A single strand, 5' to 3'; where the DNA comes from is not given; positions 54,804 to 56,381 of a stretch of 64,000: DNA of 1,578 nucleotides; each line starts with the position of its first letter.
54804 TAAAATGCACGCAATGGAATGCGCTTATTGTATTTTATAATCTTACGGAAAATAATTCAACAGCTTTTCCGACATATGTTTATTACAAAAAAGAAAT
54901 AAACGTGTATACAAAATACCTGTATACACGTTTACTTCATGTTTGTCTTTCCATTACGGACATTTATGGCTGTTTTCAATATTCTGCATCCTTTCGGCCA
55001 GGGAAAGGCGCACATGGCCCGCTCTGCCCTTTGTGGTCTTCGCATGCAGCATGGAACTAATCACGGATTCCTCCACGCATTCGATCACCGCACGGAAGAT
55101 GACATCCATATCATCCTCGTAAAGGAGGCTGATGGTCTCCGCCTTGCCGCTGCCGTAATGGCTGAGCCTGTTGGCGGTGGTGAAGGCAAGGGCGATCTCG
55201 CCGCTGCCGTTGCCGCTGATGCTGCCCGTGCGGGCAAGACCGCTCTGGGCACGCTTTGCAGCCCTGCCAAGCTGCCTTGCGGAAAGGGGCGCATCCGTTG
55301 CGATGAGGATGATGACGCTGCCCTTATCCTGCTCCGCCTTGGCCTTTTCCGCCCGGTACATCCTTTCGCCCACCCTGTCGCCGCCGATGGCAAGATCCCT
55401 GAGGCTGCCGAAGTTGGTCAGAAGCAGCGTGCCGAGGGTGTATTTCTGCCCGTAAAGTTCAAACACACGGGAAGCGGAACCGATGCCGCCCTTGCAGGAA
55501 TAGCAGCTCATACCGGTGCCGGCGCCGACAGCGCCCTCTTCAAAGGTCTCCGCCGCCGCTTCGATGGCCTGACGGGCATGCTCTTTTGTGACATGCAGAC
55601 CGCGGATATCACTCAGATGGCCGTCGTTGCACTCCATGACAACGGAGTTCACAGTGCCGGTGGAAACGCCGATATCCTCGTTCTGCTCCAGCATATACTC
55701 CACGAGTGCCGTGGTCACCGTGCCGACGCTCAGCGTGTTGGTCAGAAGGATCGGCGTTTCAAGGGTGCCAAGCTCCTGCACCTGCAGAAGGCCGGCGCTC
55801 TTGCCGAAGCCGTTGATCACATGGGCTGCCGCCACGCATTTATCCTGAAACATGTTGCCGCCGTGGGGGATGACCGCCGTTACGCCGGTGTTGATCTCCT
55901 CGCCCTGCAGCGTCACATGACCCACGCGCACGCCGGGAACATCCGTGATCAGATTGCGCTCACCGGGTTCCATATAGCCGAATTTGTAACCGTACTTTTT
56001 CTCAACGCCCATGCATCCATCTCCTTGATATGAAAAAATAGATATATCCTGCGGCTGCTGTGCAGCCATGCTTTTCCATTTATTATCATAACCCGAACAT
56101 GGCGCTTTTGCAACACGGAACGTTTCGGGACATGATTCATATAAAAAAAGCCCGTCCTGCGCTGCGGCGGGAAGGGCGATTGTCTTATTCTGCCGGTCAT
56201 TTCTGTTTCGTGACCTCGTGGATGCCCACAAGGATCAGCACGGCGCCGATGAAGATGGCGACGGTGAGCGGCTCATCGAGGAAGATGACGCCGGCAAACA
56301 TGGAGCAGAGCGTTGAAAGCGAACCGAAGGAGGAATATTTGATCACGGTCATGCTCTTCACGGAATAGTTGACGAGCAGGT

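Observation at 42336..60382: An 18-kb same-strand supercluster reads as a murein-peptide and D-amino-acid salvage system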

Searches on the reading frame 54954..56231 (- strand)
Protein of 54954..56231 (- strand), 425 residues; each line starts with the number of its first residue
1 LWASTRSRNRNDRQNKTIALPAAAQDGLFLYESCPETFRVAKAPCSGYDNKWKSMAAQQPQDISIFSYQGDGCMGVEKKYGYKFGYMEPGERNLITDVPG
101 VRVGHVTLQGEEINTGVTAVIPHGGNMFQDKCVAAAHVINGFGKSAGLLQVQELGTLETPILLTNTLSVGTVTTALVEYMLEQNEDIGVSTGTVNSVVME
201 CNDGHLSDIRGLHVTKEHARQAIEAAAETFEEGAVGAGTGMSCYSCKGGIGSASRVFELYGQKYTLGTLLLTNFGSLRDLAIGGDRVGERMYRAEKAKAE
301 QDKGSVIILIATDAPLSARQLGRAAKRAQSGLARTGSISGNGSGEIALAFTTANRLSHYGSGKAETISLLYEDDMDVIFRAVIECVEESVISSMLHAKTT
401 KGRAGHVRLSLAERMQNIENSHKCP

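Call 4: search_protein_families(library=pfam, proteins=[window:54954-56231:-])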
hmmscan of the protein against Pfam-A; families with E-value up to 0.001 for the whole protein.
window:54954-56231:- (425 aa): 1 family
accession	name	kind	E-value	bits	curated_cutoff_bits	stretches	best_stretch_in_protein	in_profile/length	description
PF03576.19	Peptidase_S58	-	1.1e-116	390.1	23.9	1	93-407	1-306/307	Peptidase family S58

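Call 6: search_protein_families(library=ncbifam, proteins=[window:54954-56231:-], max_evalue=0.00001)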
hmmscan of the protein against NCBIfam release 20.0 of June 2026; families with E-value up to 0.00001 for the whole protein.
window:54954-56231:- (425 aa): 0 families

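Call 31: find_homologous_proteins(query=window:54954-56012:-, max_evalue=1e-20)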
Query window:54954-56012:- (352 aa): 7931 proteins with E <= 1e-20 among 8000 candidates; the best 120 are listed.
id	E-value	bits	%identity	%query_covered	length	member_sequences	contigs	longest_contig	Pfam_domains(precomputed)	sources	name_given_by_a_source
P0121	1.5e-224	762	99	100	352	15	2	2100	PF03576.20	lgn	-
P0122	8.3e-176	602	80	97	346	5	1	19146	PF03576.20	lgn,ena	-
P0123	7.8e-175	599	80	97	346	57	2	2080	PF03576.20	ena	-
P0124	5.5e-174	596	80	97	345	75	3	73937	PF03576.20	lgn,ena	-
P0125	1.7e-171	588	77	98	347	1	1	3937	PF03576.20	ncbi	-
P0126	3.8e-169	580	78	97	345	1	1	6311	PF03576.20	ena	-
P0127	1.3e-168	578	78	97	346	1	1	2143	PF03576.20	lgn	-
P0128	1.3e-163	562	74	98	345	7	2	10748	PF03576.20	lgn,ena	-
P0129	2.0e-162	558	75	97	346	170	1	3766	PF03576.20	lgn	-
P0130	4.0e-156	537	71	97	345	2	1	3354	PF03576.20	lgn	-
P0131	1.4e-155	536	69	99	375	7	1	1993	PF03576.20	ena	-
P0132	2.8e-155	535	70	97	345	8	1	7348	PF03576.20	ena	-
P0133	2.9e-155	535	69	99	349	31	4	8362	PF03576.20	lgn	-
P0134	3.0e-155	535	69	99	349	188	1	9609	PF03576.20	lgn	-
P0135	7.6e-154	530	71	97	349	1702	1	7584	PF03576.20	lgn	-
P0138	7.3e-153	527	70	97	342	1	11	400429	PF03576.20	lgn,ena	-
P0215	1.2e-132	460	63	97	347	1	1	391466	PF03576.20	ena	-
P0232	1.9e-128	446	61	97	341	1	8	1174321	PF03576.20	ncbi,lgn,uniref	ncbi:MAG: P1 family peptidase [Sedimentibacter sp.]|uniref:DmpA family aminopeptidase n=1 Tax=Sedime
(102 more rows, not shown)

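Call 32: find_encoding_contigs(protein=P0124, flank=10000, max_places=2)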
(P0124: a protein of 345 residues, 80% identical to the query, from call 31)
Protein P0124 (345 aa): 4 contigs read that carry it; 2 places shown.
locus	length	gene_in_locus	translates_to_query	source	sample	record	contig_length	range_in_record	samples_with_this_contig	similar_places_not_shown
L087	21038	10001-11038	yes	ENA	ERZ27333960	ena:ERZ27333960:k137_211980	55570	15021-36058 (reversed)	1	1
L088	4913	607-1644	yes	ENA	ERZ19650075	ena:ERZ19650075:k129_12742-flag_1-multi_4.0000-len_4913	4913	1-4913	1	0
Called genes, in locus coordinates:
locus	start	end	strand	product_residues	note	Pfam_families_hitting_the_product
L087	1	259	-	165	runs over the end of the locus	-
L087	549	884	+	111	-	-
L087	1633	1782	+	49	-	PF14198:TnpV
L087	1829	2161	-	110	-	PF01638:HxlR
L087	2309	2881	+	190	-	PF01613:Flavin_Reduct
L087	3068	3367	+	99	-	PF03358:FMN_red (weak)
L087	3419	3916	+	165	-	PF01613:Flavin_Reduct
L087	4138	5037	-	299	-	PF12833:HTH_18, PF00165:HTH_AraC (weak)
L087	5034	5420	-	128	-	PF01022:HTH_5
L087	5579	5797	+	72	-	PF00403:HMA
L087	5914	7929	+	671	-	PF00122:E1-E2_ATPase, PF00702:Hydrolase, PF12710:HAD (faint), PF08282:Hydrolase_3 (faint)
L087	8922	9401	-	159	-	PF22522:DUF6998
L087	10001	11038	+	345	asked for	PF03576:Peptidase_S58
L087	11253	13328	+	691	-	PF00496:SBP_bac_5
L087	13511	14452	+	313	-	PF19300:BPD_transp_1_N (weak), PF00528:BPD_transp_1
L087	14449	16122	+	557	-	PF12911:OppC_N, PF00528:BPD_transp_1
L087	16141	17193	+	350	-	PF00005:ABC_tran, PF13304:AAA_21 (weak), PF08352:oligo_HPY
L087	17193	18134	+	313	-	PF00005:ABC_tran, PF08352:oligo_HPY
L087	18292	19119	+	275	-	PF08239:SH3_3 (faint), PF00877:NLPC_P60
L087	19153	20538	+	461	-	PF01841:Transglut_core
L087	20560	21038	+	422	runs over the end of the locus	PF00278:Orn_DAP_Arg_deC, PF02784:Orn_Arg_deC_N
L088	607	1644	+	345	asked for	PF03576:Peptidase_S58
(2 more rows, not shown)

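Call 33: find_encoding_contigs(protein=P0138, flank=10000, max_places=2)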
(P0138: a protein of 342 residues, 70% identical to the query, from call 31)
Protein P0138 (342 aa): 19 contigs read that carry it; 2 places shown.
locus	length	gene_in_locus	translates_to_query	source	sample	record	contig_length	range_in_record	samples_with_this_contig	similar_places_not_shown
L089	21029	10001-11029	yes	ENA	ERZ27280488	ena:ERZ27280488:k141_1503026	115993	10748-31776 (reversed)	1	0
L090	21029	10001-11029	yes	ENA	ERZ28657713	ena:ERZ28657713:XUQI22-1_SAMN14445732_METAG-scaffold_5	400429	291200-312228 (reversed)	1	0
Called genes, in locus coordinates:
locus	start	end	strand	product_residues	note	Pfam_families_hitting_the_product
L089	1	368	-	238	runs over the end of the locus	PF07722:Peptidase_C26, PF00117:GATase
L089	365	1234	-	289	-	PF14196:ATC_hydrolase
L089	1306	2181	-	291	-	PF14196:ATC_hydrolase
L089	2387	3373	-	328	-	PF01497:Peripla_BP_2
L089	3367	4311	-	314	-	PF03460:NIR_SIR_ferr, PF01077:NIR_SIR, PF12837:Fer4_6 (faint), PF12838:Fer4_7 (faint), PF12797:Fer4_2 (faint), PF13247:Fer4_11 (weak), PF25160:LdpA_Fe-S-bd (weak), PF00037:Fer4 (weak), +1 more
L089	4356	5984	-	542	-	PF01266:DAO (faint), PF07992:Pyr_redox_2, PF13738:Pyr_redox_3 (faint), PF00070:Pyr_redox, PF02852:Pyr_redox_dim, PF00581:Rhodanese (weak)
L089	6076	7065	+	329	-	PF00126:HTH_1, PF03466:LysR_substrate, PF12727:PBP_like (weak)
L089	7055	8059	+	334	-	PF01032:FecCD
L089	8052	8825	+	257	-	PF00005:ABC_tran, PF02463:SMC_N (faint), PF13304:AAA_21 (faint)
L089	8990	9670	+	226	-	-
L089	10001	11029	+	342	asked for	PF03576:Peptidase_S58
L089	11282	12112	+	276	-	PF08239:SH3_3 (faint), PF00877:NLPC_P60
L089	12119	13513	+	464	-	PF01841:Transglut_core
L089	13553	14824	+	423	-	PF00278:Orn_DAP_Arg_deC, PF02784:Orn_Arg_deC_N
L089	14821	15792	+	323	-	PF00291:PALP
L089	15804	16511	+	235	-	PF01177:Asp_Glu_race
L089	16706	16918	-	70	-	-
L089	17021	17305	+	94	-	PF12844:HTH_19, PF13560:HTH_31, PF01381:HTH_3, PF07022:Phage_CI_repr (weak), PF13443:HTH_26 (weak)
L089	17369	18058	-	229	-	PF08713:DNA_alkylation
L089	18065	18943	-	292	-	PF03069:FmdA_AmdA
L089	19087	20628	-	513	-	PF19499:DUF6034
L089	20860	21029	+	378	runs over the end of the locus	PF01168:Ala_racemase_N, PF00842:Ala_racemase_C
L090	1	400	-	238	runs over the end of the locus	PF07722:Peptidase_C26, PF00117:GATase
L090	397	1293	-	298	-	PF14196:ATC_hydrolase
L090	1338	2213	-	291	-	PF14196:ATC_hydrolase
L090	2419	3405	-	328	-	PF01497:Peripla_BP_2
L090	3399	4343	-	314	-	PF03460:NIR_SIR_ferr, PF01077:NIR_SIR, PF12837:Fer4_6 (faint), PF12838:Fer4_7 (faint), PF13484:Fer4_16 (faint), PF13247:Fer4_11 (weak), PF25160:LdpA_Fe-S-bd (weak), PF00037:Fer4 (weak), +1 more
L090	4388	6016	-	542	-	PF01266:DAO (faint), PF07992:Pyr_redox_2, PF13738:Pyr_redox_3 (faint), PF00070:Pyr_redox, PF02852:Pyr_redox_dim, PF00581:Rhodanese (weak)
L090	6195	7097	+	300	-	PF00126:HTH_1, PF03466:LysR_substrate, PF12727:PBP_like (weak)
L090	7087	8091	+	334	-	PF01032:FecCD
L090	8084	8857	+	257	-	PF00005:ABC_tran, PF02463:SMC_N (faint), PF13304:AAA_21 (faint)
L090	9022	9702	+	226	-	-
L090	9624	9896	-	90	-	-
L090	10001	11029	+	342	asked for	PF03576:Peptidase_S58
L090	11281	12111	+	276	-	PF08239:SH3_3 (faint), PF00877:NLPC_P60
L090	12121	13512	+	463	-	PF01841:Transglut_core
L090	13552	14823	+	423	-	PF00278:Orn_DAP_Arg_deC, PF02784:Orn_Arg_deC_N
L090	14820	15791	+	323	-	PF00291:PALP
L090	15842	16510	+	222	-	PF01177:Asp_Glu_race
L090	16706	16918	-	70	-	-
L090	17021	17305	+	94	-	PF12844:HTH_19, PF13560:HTH_31, PF01381:HTH_3, PF07022:Phage_CI_repr (weak), PF13443:HTH_26 (weak)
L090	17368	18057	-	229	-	PF08713:DNA_alkylation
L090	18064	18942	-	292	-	PF03069:FmdA_AmdA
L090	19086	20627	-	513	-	PF19499:DUF6034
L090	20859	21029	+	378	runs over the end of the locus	PF01168:Ala_racemase_N, PF00842:Ala_racemase_C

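Call 36: find_encoding_contigs(protein=P0232, flank=10000, max_places=1)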
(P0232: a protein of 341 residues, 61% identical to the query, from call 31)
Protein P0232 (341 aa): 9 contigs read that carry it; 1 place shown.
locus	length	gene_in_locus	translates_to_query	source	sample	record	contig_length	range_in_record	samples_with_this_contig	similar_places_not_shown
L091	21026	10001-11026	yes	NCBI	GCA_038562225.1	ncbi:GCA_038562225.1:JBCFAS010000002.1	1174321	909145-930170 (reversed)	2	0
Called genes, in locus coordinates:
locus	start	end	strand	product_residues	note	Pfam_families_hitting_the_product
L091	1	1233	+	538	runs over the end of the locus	PF06418:CTP_synth_N, PF00117:GATase, PF07722:Peptidase_C26 (weak)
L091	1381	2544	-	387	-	PF04932:Wzy_C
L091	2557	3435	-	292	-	PF00892:EamA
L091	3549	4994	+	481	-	PF13396:PLDc_N, PF13091:PLDc_2, PF00614:PLDc, PF13091:PLDc_2, PF00614:PLDc (weak)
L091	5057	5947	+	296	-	PF00781:DAGK_cat, PF19279:YegS_C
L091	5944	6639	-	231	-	PF01048:PNP_UDP_1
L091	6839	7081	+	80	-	PF01541:GIY-YIG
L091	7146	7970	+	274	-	PF02645:DegV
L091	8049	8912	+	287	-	PF14512:TM1586_NiRdase, PF00881:Nitroreductase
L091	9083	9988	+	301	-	PF00389:2-Hacid_dh, PF02826:2-Hacid_dh_C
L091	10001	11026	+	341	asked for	PF03576:Peptidase_S58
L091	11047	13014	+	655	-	PF00884:Sulfatase, PF01663:Phosphodiest (weak)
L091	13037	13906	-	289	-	-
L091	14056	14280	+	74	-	PF13192:Thioredoxin_3 (weak), PF00462:Glutaredoxin, PF13417:GST_N_3 (weak)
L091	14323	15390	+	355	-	PF00291:PALP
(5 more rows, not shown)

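Call 37: find_encoding_contigs(protein=P0215, flank=10000, max_places=1)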
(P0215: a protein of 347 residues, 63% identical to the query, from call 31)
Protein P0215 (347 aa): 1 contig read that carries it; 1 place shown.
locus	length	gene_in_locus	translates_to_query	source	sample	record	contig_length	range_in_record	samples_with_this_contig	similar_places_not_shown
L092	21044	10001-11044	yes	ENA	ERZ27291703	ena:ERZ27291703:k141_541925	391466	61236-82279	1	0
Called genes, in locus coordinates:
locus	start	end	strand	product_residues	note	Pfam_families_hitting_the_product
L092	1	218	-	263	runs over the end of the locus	PF08032:SpoU_sub_bind, PF00588:SpoU_methylase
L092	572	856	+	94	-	PF00166:Cpn10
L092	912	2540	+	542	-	PF00118:Cpn60_TCP1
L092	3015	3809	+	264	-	PF23441:SDR, PF00106:adh_short, PF08659:KR, PF13561:adh_short_C2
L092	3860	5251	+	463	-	PF02347:GDC-P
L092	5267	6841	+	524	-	PF00266:Aminotran_5 (weak), PF21478:GcvP2_C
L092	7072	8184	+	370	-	PF00781:DAGK_cat (faint), PF01513:NAD_kinase, PF20143:NAD_kinase_C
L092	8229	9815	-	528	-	PF07969:Amidohydro_3, PF01979:Amidohydro_1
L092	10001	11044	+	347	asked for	PF03576:Peptidase_S58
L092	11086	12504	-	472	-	PF00209:SNF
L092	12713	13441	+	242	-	PF01381:HTH_3, PF12844:HTH_19, PF13443:HTH_26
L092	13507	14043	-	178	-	PF00293:NUDIX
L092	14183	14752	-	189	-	PF09515:Thia_YuaJ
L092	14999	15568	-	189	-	PF00005:ABC_tran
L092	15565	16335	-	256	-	PF00528:BPD_transp_1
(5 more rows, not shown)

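Call 56: search_solved_structures(query=window:54954-56012:-, max_evalue=0.00001, show_alignments=2)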
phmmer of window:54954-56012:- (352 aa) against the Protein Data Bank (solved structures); distinct sequences matched with E-value up to 0.00001: 8.
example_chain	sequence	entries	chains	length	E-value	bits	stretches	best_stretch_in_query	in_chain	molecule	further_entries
2drh_A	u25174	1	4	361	4.4e-113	381.1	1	6-340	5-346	361aa long hypothetical D-aminopeptidase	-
5tzb_A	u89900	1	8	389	2e-62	214.6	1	7-334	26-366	D-aminopeptidase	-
1b65_A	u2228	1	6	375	6.4e-53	183.4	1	17-329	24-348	PROTEIN (AMINOPEPTIDASE)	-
3n2w_A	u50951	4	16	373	9.4e-47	163.1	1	15-329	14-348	Beta-peptidyl aminopeptidase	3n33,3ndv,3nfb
3n5i_A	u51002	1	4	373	2.5e-46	161.7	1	15-329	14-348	Beta-peptidyl aminopeptidase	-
3tm1_A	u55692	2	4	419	4.1e-07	32.8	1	16-187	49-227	cysteine transferase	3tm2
4ihe_A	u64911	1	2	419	4.5e-07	32.7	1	16-187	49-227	ThnT protein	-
3s3u_A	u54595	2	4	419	5.8e-07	32.3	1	16-187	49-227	cysteine transferase | ThnT protein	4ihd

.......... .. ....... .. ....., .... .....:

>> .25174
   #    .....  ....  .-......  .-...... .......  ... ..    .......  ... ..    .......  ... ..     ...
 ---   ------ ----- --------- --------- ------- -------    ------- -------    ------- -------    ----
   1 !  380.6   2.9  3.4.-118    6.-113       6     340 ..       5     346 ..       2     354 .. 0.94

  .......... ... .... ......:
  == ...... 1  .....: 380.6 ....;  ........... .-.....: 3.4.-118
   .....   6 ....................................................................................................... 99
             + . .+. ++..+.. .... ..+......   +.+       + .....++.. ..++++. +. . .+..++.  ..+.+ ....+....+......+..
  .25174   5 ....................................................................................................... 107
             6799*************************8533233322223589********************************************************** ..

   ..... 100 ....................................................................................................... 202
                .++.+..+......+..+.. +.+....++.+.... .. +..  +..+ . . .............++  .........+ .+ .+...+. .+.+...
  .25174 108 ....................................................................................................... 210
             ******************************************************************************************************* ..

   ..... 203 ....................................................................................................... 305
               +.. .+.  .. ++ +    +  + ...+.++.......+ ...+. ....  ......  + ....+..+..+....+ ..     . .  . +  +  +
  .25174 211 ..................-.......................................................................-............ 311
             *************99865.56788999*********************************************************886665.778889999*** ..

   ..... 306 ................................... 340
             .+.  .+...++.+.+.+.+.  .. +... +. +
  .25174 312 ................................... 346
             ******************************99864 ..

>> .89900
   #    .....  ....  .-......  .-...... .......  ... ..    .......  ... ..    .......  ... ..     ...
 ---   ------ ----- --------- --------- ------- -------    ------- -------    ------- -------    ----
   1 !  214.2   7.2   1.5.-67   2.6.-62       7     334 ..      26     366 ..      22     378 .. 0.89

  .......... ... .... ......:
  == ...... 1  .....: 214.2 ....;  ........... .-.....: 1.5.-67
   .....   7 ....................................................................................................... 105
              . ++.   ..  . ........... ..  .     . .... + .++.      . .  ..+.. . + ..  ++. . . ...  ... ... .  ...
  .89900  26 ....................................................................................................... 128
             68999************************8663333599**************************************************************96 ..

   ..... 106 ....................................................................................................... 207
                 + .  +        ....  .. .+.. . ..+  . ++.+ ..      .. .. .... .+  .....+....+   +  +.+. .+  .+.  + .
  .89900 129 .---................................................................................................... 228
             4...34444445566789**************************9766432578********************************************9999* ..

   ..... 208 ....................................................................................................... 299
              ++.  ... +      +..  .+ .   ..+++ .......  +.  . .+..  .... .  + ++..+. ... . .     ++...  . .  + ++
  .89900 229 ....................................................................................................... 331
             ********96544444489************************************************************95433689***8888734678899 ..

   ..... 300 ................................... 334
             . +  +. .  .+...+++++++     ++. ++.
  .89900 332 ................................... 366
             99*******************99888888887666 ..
